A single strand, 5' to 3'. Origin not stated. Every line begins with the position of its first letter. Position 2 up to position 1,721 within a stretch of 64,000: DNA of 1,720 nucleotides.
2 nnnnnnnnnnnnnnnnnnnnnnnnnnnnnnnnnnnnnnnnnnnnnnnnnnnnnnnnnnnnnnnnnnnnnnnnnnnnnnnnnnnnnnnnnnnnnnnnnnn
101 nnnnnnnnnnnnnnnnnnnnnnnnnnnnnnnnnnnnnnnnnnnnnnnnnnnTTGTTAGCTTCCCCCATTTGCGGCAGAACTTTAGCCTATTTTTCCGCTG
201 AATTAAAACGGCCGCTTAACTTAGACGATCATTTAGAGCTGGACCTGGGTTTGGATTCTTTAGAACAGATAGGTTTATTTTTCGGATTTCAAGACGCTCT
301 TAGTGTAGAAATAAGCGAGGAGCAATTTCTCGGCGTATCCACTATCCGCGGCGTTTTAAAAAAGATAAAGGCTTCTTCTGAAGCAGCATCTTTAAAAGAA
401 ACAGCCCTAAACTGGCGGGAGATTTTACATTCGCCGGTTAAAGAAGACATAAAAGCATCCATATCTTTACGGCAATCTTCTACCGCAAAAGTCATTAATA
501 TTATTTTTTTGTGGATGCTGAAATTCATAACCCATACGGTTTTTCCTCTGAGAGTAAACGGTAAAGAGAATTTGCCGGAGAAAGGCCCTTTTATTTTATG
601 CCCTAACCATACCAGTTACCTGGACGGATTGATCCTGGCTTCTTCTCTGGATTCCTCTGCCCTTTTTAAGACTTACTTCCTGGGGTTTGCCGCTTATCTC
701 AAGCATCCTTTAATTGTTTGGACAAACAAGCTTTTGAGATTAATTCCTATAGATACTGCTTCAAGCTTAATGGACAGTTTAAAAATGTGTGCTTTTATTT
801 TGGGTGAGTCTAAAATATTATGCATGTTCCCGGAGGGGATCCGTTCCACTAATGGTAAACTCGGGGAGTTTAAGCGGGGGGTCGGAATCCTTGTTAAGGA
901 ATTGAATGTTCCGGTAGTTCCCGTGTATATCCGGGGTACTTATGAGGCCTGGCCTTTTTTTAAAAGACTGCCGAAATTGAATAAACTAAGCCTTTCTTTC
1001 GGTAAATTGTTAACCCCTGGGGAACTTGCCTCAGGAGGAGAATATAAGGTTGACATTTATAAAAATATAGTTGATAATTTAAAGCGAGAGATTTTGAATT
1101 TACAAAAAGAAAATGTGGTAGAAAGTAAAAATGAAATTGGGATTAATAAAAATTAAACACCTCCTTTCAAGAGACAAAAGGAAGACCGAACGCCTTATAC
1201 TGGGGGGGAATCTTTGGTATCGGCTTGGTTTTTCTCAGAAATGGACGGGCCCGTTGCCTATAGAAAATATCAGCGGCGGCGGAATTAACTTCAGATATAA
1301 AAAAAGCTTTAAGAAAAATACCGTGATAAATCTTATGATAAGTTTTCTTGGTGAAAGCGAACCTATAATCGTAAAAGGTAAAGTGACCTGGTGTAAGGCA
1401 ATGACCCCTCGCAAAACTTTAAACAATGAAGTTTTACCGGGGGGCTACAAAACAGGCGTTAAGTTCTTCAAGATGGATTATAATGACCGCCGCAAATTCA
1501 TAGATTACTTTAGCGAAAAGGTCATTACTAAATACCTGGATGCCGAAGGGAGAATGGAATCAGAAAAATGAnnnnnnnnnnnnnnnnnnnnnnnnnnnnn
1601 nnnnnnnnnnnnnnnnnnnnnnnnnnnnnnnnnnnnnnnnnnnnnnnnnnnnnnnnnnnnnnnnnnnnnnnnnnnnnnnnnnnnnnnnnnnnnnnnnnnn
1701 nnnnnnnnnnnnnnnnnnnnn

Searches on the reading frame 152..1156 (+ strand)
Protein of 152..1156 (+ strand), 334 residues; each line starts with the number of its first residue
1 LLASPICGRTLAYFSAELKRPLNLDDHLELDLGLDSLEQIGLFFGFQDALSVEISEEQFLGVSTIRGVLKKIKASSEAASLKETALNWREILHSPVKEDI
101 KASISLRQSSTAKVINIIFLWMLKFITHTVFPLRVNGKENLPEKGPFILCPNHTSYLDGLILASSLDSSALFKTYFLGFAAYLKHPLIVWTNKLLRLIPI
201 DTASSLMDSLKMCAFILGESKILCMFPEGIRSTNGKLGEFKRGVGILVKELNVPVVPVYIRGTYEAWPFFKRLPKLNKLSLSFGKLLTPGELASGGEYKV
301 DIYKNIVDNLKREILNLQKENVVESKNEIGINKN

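Call 5: search_protein_families(library=pfam, proteins=[window:152-1156:+], max_evalue=0.01)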
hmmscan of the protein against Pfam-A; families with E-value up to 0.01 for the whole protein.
window:152-1156:+ (334 aa): 2 families
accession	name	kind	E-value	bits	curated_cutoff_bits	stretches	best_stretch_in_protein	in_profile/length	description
PF01553.26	Acyltransferase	-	5.1e-26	91.5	23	1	133-260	2-131/132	Acyltransferase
PF00550.31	PP-binding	-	1.6e-06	28.7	20.8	1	12-69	5-64/67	Phosphopantetheine attachment site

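Call 6: search_protein_families(library=ncbifam, proteins=[window:152-1156:+], max_evalue=0.01)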
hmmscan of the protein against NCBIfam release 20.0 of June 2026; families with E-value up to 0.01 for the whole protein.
window:152-1156:+ (334 aa): 11 families
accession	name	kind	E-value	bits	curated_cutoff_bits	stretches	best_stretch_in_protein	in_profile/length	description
NF006386.0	PRK08633.1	equivalog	2.4e-31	108.3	1221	1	117-266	413-557/1147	acyl-[ACP]--phospholipid O-acyltransferase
TIGR00530.1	AGP_acyltrn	subfamily_domain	4.1e-15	55.7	102.95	1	134-260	5-129/130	1-acylglycerol-3-phosphate O-acyltransferase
NF005291.0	PRK06814.1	equivalog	4.2e-12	44.8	1349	1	121-265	429-568/1140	acyl-[ACP]--phospholipid O-acyltransferase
NF005959.0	PRK08043.1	equivalog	2.6e-11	42.5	886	1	122-278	5-153/719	bifunctional acyl-ACP--phospholipid O-acyltransferase/long-chain-fatty-acid--ACP ligase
NF002148.0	PRK00982.1-2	subfamily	3e-05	23.8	71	1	24-75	26-77/79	acyl carrier protein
NF052553.1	LyOrLpactfOlsABRUA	equivalog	0.00023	20.4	300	1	125-241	45-157/263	lyso-ornithine lipid O-acyltransferase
NF058536.1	LPAAT_acyl_YihG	equivalog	0.0005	19.4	260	1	116-177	55-114/290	1-acylglycerol-3-phosphate O-acyltransferase, YihG family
NF010621.0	PRK14014.1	domain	0.00077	18.6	186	1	120-177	64-119/301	acetyltransferase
NF006031.0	PRK08172.1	equivalog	0.0027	18.4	76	1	22-78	24-80/82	acyl carrier protein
NF002151.0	PRK00982.1-5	equivalog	0.0037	17.4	92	1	31-73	32-74/78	acyl carrier protein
NF058660.1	cispen_ACP_AmcB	equivalog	0.008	16.3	80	1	22-73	23-76/80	cispentacin biosynthesis acyl carrier protein AmcB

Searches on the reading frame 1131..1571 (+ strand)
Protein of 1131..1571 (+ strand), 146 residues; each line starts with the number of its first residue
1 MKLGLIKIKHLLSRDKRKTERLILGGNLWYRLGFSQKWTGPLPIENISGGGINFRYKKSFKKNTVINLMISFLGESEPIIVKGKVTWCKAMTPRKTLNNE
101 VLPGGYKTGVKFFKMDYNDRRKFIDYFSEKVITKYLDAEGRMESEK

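Call 5: search_protein_families(library=pfam, proteins=[window:1131-1571:+], max_evalue=0.01)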
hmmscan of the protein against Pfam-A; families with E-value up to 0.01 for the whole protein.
window:1131-1571:+ (146 aa): 1 family
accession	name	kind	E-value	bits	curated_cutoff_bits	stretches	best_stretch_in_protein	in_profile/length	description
PF07238.19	PilZ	-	8e-09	36.2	22.5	1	36-127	22-100/102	PilZ domain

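Call 6: search_protein_families(library=ncbifam, proteins=[window:1131-1571:+], max_evalue=0.01)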
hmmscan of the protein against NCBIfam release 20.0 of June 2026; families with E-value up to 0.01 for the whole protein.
window:1131-1571:+ (146 aa): 1 family
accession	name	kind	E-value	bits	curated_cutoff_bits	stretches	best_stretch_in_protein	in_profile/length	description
TIGR02266.1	gmx_TIGR02266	paralog_domain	1.5e-06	28.3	68.7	1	45-124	22-92/96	TIGR02266 family protein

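Call 55: find_encoding_contigs(protein=window:1131-1571:+, flank=6000, max_places=10)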
Protein window:1131-1571:+ (146 aa): no gene with exactly this product is on record in the collection.
